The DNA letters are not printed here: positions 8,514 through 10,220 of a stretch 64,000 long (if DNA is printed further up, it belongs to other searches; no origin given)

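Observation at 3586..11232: Candidate undescribed multi-gene conflict/defence operon: TNT-like protein + kinase-NB-ARC-TPR + two orphans + JAB peptidase + Cys-rich miniprotein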

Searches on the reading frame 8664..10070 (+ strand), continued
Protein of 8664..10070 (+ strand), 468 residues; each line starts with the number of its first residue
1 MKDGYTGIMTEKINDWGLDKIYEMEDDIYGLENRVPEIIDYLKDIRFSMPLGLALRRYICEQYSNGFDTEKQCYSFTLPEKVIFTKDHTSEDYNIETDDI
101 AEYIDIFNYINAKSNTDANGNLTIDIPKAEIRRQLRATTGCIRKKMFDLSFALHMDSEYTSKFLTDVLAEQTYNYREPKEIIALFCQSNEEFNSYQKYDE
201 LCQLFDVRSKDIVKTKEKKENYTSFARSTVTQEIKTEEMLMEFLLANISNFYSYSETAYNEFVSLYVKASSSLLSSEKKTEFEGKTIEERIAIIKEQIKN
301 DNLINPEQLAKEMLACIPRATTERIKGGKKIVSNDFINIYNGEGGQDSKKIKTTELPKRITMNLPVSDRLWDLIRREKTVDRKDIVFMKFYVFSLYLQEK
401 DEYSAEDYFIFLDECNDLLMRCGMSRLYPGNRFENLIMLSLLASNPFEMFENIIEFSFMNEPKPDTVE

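Call 51: search_protein_families(library=ncbifam, proteins=[L001:12891-14210:+, L001:14200-15015:+, L001:15032-15832:+, L001:15826-17106:+, L001:12649-12771:+], max_evalue=0.01)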
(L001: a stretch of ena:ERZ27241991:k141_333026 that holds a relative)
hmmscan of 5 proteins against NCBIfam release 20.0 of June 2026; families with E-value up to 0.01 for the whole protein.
L001:12891-14210:+ (439 aa): 62 families (the best 25 are shown)
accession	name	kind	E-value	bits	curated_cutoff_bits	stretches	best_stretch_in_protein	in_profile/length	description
TIGR04463.1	rSAM_vs_C_rich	equivalog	6.2e-41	140.6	525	1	17-412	11-401/438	TIGR04463 family radical SAM/SPASM RiPP maturase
TIGR04280.1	geopep_mat_rSAM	hypoth_equivalog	6e-39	134.2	400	1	5-410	5-397/428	geopeptide radical SAM maturase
NF038107.1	rSAM_NF038107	equivalog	2.8e-38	131.8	600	1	2-436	2-434/444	Cys-every-fifth radical SAM/SPASM peptide maturase CefB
NF047865.1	rSAM_PapB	equivalog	7.4e-38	130.6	340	1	95-407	10-318/330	PapB family radical SAM/SPASM ranthipeptide maturase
TIGR04334.1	rSAM_Clo7bot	equivalog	4.5e-37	127.7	600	1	13-431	11-431/440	radical SAM/SPASM domain Clo7bot peptide maturase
NF052473.1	rSAM_FlmE_OhkG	exception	7.8e-31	107.3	500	1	29-431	37-453/481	FlmE/OhkG family radical SAM/SPASM peptide maturase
TIGR04064.1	rSAM_nif11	equivalog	3.3e-24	85.4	518.7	2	338-409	335-404/459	nif11-like peptide radical SAM maturase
TIGR03974.1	rSAM_six_Cys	equivalog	2.6e-23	82.6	425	2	30-227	45-242/451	thioether cross-link-forming SCIFF peptide maturase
NF041298.1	rSAM_mat_DynA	equivalog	1.2e-21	77.1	450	2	91-257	4-174/356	dynobactin maturation radical SAM/SPASM protein DynA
TIGR04068.1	rSAM_ocin_clost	equivalog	5e-21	75.1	500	1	18-403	11-419/462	Cys-rich peptide radical SAM maturase CcpM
TIGR04083.1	rSAM_pep_methan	hypoth_equivalog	3.5e-20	72.2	300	1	91-437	3-348/376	TIGR04083 family peptide-modifying radical SAM enzyme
TIGR03906.1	quino_hemo_SAM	equivalog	1.5e-19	70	453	1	32-414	44-424/467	quinohemoprotein amine dehydrogenase maturation protein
NF040492.1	not_ScfB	exception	1.1e-16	60.8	855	2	339-417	348-427/450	ScfB-related radical SAM/SPASM orphan maturase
TIGR03942.1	sulfatase_rSAM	equivalog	1.4e-16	60.5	349.45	1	96-415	9-340/363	anaerobic sulfatase maturase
NF038283.1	viperin_w_prok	equivalog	3.1e-15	56.1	180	1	95-241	9-159/281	viperin family antiviral radical SAM protein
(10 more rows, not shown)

L001:14200-15015:+ (271 aa): 36 families (the best 25 are shown)
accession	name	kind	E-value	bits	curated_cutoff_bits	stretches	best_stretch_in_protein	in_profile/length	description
TIGR02021.1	BchM-ChlM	equivalog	1.7e-14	53.8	158.9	1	38-157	31-148/218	magnesium protoporphyrin IX methyltransferase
TIGR01983.1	UbiG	equivalog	4.5e-14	52.3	102.95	1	16-162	22-149/228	bifunctional 2-polyprenyl-6-hydroxyphenol methylase/3-demethylubiquinol 3-O-methyltransferase UbiG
NF043040.1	corrin_prot_MT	hypoth_equivalog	3.4e-11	43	180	1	38-164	15-147/216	corrinoid protein-associated methyltransferase CpaM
NF041820.1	daptide_MTase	equivalog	1.8e-09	37.5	175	1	66-246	39-223/243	daptide-type RiPP biosynthesis methyltransferase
NF011529.0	PRK14968.1-3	equivalog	6.4e-09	35.5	162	1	63-132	34-104/198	putative methyltransferase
NF001244.0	PRK00216.1-5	equivalog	8.8e-09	35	216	1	52-172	39-161/236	bifunctional demethylmenaquinone methyltransferase/2-methoxy-6-polyprenyl-1,4-benzoquinol methylase UbiE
TIGR02072.1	BioC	equivalog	3.4e-08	33.6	184.95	1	54-168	24-136/244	malonyl-ACP O-methyltransferase BioC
TIGR01934.1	MenG_MenH_UbiE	subfamily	7.2e-08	32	158.35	1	53-170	31-148/223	ubiquinone/menaquinone biosynthesis methyltransferase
TIGR00740.1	TIGR00740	equivalog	1.7e-07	31.2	193.3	1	54-164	43-159/239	carboxy-S-adenosyl-L-methionine synthase CmoA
NF008686.0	PRK11705.1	equivalog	6.7e-07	28.7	400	1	63-174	167-275/383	cyclopropane fatty acyl phospholipid synthase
NF008300.0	PRK11088.1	equivalog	2e-06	27.5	303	1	63-171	85-186/272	23S rRNA (guanine(745)-N(1))-methyltransferase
NF002463.0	PRK01683.1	equivalog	3.9e-06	26.7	297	1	63-165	31-129/258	trans-aconitate 2-methyltransferase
NF008992.0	PRK12335.1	equivalog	5.2e-06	25.8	303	1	60-160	119-219/289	SAM-dependent methyltransferase TehB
NF045882.1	PLipidMtase_Leg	equivalog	7e-06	26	390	1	38-176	17-156/207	phospholipid N-methyltransferase PmtA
NF045667.1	MTase_DVU1556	equivalog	7.1e-06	25.6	155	1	61-161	20-116/213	DVU_1556 family methyltransferase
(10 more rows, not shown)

L001:15032-15832:+ (266 aa): 36 families (the best 25 are shown)
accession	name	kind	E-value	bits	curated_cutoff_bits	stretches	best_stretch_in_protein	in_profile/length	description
NF041255.1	mycofact_MftM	equivalog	3.6e-14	52.7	200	1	29-147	127-243/289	mycofactocin oligosaccharide methyltransferase MftM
TIGR02021.1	BchM-ChlM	equivalog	5e-13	49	158.9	1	24-152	37-162/218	magnesium protoporphyrin IX methyltransferase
TIGR01983.1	UbiG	equivalog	9.4e-12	44.7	102.95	1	23-148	27-154/228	bifunctional 2-polyprenyl-6-hydroxyphenol methylase/3-demethylubiquinol 3-O-methyltransferase UbiG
NF043040.1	corrin_prot_MT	hypoth_equivalog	1.9e-10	40.5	180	1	36-144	36-146/216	corrinoid protein-associated methyltransferase CpaM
TIGR02072.1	BioC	equivalog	3.4e-08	33.6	184.95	1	32-151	24-138/244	malonyl-ACP O-methyltransferase BioC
NF051855.1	GlySarMtaseBact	equivalog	5.6e-08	32.7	350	1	43-144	55-157/259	glycine/sarcosine N-methyltransferase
NF008405.0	PRK11207.1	equivalog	7.2e-08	32.1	218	1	37-157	27-144/198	tellurite resistance methyltransferase TehB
NF001241.0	PRK00216.1-2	equivalog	7.3e-08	32.3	327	1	15-149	27-151/231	demethylmenaquinone methyltransferase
NF041537.1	ArsM_AhpD_UU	exception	1.9e-07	30.2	510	1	39-144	74-179/345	arsenite methyltransferase/AhpD domain selenoprotein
NF047649.1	MTase_UXPK_star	exception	2e-07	30.3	460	1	39-146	75-182/283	methyltransferase/UXPK-star double selenoprotein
TIGR01934.1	MenG_MenH_UbiE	subfamily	3.3e-07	29.8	158.35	1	13-144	13-140/223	ubiquinone/menaquinone biosynthesis methyltransferase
TIGR04290.1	meth_Rta_06860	hypoth_equivalog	3.7e-07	29.8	300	1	41-120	49-128/226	TIGR04290 family methyltransferase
NF001786.0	PRK00517.2-4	equivalog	1.2e-06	27.8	327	1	30-76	132-178/277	50S ribosomal protein L11 methyltransferase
NF008992.0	PRK12335.1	equivalog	1.8e-06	27.3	303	1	31-115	113-194/289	SAM-dependent methyltransferase TehB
NF041536.1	ArsM_DUF2284_UU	exception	2.3e-06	26.2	575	1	39-143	74-178/459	arsenite methyltransferase/DUF2284 domain selenoprotein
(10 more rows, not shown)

L001:15826-17106:+ (426 aa): 55 families (the best 25 are shown)
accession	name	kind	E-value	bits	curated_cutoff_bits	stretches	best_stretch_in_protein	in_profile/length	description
TIGR04280.1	geopep_mat_rSAM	hypoth_equivalog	1.2e-33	116.8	400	1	35-268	17-253/428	geopeptide radical SAM maturase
TIGR04463.1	rSAM_vs_C_rich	equivalog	4.8e-30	104.7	525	1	66-397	49-397/438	TIGR04463 family radical SAM/SPASM RiPP maturase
TIGR04334.1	rSAM_Clo7bot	equivalog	3.9e-28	98.3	600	1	98-421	90-431/440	radical SAM/SPASM domain Clo7bot peptide maturase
NF047865.1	rSAM_PapB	equivalog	8.5e-27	94.2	340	1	98-407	3-330/330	PapB family radical SAM/SPASM ranthipeptide maturase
NF038107.1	rSAM_NF038107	equivalog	1.1e-22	80.4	600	1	27-396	6-402/444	Cys-every-fifth radical SAM/SPASM peptide maturase CefB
NF052473.1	rSAM_FlmE_OhkG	exception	5.1e-22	78.2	500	1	39-414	30-446/481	FlmE/OhkG family radical SAM/SPASM peptide maturase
NF041298.1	rSAM_mat_DynA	equivalog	5.9e-20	71.5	450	1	102-272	5-174/356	dynobactin maturation radical SAM/SPASM protein DynA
TIGR04068.1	rSAM_ocin_clost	equivalog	6.6e-20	71.4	500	1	62-286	47-276/462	Cys-rich peptide radical SAM maturase CcpM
TIGR04064.1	rSAM_nif11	equivalog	7.8e-20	71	518.7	1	46-247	32-227/459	nif11-like peptide radical SAM maturase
TIGR03906.1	quino_hemo_SAM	equivalog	8.2e-20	70.9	453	1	104-246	100-243/467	quinohemoprotein amine dehydrogenase maturation protein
NF041707.1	rSAM_YhhB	equivalog_domain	1.9e-17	63.3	445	1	106-249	10-157/369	cyclophane-forming radical SAM/SPASM peptide maturase YhhB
TIGR04115.1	rSAM_Cxxx_rpt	equivalog_domain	9.8e-17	61.4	350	1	100-257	4-168/359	radical SAM peptide maturase, CXXX-repeat target family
TIGR03978.1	rSAM_paired_1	equivalog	4.1e-16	58.8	370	1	26-244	3-227/466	His-Xaa-Ser system radical SAM maturase HxsB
TIGR04261.1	rSAM_GlyRichRpt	subfamily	4.8e-16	58.7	310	1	102-253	1-154/363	cyclophane-forming radical SAM/SPASM peptide maturase GrrM/OscB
TIGR04083.1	rSAM_pep_methan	hypoth_equivalog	5.8e-16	58.3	300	1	101-223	3-120/376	TIGR04083 family peptide-modifying radical SAM enzyme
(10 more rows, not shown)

L001:12649-12771:+ (40 aa): 0 families

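Call 57: search_dna_similar(query=window:8664-10067:+, collection=plasmids, mode=protein, max_rows=10)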
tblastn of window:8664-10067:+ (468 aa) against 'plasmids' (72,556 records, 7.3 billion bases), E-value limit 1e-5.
No match.

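Call 79: search_protein_families(library=pfam, proteins=[L005:11518-11973:+, L001:11491-11943:+, L012:2009-2458:+], max_evalue=0.5)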
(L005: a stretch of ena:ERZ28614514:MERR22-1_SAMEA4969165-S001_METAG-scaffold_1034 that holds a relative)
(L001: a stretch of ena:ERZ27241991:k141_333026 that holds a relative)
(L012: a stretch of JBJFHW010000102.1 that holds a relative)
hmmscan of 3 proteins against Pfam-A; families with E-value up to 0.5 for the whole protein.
L005:11518-11973:+ (152 aa): 1 family
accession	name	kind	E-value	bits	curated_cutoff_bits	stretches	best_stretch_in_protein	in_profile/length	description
PF23662.1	DUF7152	-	0.047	14.5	27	1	27-72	38-83/100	Domain of unknown function (DUF7152)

L001:11491-11943:+ (151 aa): 3 families
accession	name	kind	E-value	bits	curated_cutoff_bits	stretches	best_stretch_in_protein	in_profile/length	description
PF09743.14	E3_UFM1_ligase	-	0.036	14.2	23.2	1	36-89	215-268/272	E3 UFM1-protein ligase 1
PF05657.16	DUF806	-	0.16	12.9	25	1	5-62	20-79/121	Protein of unknown function (DUF806)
PF19331.4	MCCA_BT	-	0.17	11.9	27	1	48-108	61-122/165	Methylcrotonoyl-CoA carboxylase subunit alpha BT domain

L012:2009-2458:+ (150 aa): 0 families

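Call 81: fold_search(model_id=the predicted structure, library=viral)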
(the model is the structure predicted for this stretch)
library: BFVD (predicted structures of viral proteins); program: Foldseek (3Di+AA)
matches with E <= 10: 107; with E <= 0.001: 0
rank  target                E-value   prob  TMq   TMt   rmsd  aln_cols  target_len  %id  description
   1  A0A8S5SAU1            3.1e-01  0.08  0.09  0.12  20.6       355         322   11  Uncharacterized protein [Siphoviridae sp. ctgaY24]
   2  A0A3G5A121            6.5e-01  0.03  0.10  0.08  23.2       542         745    8  Uncharacterized protein [Harvfovirus sp.]
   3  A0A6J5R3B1            7.5e-01  0.06  0.08  0.06  27.2       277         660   13  Uncharacterized protein [uncultured Caudovirales phage]
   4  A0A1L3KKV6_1          8.2e-01  0.03  0.10  0.07  22.9       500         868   11  (no name in the UniProt tables at hand)
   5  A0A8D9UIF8            1.2e+00  0.06  0.07  0.14  19.9       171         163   15  (no name in the UniProt tables at hand)
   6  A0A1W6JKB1            1.3e+00  0.11  0.07  0.20  14.5       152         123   12  YgiT family zinc finger/helix-turn-helix protein [Lactococcus phage AM4]
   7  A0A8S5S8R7            1.7e+00  0.01  0.08  0.05  43.1       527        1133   13  Chromosome segregation ATPase [Phage sp. ctGns7]
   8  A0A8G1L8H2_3          1.8e+00  0.04  0.12  0.06  22.2       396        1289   11  (no name in the UniProt tables at hand)
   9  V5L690                2.1e+00  0.07  0.10  0.19  17.0       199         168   14  (no name in the UniProt tables at hand)
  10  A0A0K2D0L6            2.1e+00  0.06  0.08  0.10  21.4       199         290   13  BZIP domain-containing protein [Bacillus phage TsarBomba]
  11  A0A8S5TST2            2.3e+00  0.01  0.09  0.06  33.5       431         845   13  Putative tail length tape measure protein [Siphoviridae sp. ct8aS59]
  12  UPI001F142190         2.6e+00  0.03  0.11  0.14  26.4       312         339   11  (no name look-up for this kind of identifier)
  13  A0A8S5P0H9            2.8e+00  0.04  0.06  0.14  27.1       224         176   10  Uncharacterized protein [Myoviridae sp. ctrf010]
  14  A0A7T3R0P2            2.8e+00  0.02  0.09  0.08  25.6       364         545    9  Nucleocapsid protein [Soybean thrips bunya-like virus 9]
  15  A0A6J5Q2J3            3.0e+00  0.02  0.06  0.11  30.1       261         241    9  Uncharacterized protein [uncultured Caudovirales phage]
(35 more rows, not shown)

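Call 86: find_encoding_contigs(protein=P0090, flank=10000, max_places=2)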
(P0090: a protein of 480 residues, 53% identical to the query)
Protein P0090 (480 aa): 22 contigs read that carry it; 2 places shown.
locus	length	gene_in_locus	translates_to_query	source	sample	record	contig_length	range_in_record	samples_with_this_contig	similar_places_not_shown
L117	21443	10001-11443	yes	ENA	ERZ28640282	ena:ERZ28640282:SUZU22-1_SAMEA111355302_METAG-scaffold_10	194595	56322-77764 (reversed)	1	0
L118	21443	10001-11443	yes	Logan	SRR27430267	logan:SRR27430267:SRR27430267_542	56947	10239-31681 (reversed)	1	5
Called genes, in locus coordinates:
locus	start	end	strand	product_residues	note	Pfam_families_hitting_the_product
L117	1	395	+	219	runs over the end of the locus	-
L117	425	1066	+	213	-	PF14903:WG_beta_rep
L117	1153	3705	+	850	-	PF00069:Pkinase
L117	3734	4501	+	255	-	PF00092:VWA (faint), PF13519:VWA_2 (faint)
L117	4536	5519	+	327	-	PF13672:PP2C_2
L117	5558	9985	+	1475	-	PF00069:Pkinase, PF00931:NB-ARC (weak), PF13428:TPR_14 (faint), PF07719:TPR_2 (faint), PF13424:TPR_12 (faint), PF17874:TPR_MalT (faint)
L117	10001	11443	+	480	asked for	-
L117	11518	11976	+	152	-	-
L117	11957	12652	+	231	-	-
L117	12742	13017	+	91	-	PF06949:DUF1292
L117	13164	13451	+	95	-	-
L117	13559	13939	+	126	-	-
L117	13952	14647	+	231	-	PF00149:Metallophos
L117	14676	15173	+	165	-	PF00117:GATase, PF07722:Peptidase_C26 (weak)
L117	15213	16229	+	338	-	PF02540:NAD_synthase (weak), PF03054:tRNA_Me_trans (faint), PF00958:GMP_synt_C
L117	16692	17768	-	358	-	PF01548:DEDD_Tnp_IS110, PF02371:Transposase_20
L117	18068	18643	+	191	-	PF10263:SprT-like (weak)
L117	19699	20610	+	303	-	-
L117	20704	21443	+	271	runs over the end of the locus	-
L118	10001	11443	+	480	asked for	-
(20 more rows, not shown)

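Call 87: find_encoding_contigs(protein=P0031, flank=10000, max_places=2)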
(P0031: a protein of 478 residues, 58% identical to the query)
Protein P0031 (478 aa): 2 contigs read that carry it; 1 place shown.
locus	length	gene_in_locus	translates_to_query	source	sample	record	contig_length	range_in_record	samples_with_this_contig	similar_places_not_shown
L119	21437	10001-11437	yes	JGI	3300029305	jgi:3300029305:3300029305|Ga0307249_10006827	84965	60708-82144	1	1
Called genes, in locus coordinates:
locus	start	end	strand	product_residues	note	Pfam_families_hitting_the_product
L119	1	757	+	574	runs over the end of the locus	PF02534:T4SS-DNA_transf, PF10412:TrwB_AAD_bind (faint), PF12696:TraG-D_C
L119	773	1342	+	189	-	PF00574:CLP_protease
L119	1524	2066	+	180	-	-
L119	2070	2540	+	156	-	-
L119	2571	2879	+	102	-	PF06949:DUF1292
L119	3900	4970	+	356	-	PF01551:Peptidase_M23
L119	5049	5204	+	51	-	-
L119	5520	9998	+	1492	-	PF00069:Pkinase, PF13374:TPR_10 (faint), PF00931:NB-ARC, PF13424:TPR_12 (faint), PF14559:TPR_19 (faint), PF17874:TPR_MalT (faint), PF07719:TPR_2 (faint), PF13181:TPR_8 (faint), +1 more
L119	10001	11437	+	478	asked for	-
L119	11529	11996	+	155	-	-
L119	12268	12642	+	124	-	-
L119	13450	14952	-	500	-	PF02534:T4SS-DNA_transf, PF10412:TrwB_AAD_bind, PF12696:TraG-D_C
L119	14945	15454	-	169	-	-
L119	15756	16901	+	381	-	-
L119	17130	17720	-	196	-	-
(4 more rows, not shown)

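Call 91: find_encoding_contigs(protein=P0001, flank=10000, max_places=2)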
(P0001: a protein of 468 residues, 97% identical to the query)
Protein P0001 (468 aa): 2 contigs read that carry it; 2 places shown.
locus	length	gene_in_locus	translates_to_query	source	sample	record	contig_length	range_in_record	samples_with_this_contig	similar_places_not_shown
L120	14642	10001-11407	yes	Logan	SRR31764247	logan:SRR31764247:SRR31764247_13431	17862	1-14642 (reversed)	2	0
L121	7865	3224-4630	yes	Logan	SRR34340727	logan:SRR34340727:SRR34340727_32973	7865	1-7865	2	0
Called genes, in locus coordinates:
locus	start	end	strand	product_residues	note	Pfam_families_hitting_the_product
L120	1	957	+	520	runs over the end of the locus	PF19789:DUF6273 (weak)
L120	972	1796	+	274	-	-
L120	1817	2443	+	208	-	-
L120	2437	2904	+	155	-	-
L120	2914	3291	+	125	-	-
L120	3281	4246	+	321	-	PF01841:Transglut_core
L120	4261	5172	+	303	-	PF01435:Peptidase_M48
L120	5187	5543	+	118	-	PF15616:TerY_C (weak)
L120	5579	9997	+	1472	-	PF00069:Pkinase, PF13374:TPR_10 (faint), PF00931:NB-ARC (weak), PF24885:TPR_NPHP3 (faint), PF07719:TPR_2 (faint), PF13176:TPR_7 (faint), PF13181:TPR_8 (faint), PF17874:TPR_MalT (weak), +3 more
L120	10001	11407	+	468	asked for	-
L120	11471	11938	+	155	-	-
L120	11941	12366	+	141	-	-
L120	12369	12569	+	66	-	-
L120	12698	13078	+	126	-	-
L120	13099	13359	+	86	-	-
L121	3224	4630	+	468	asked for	-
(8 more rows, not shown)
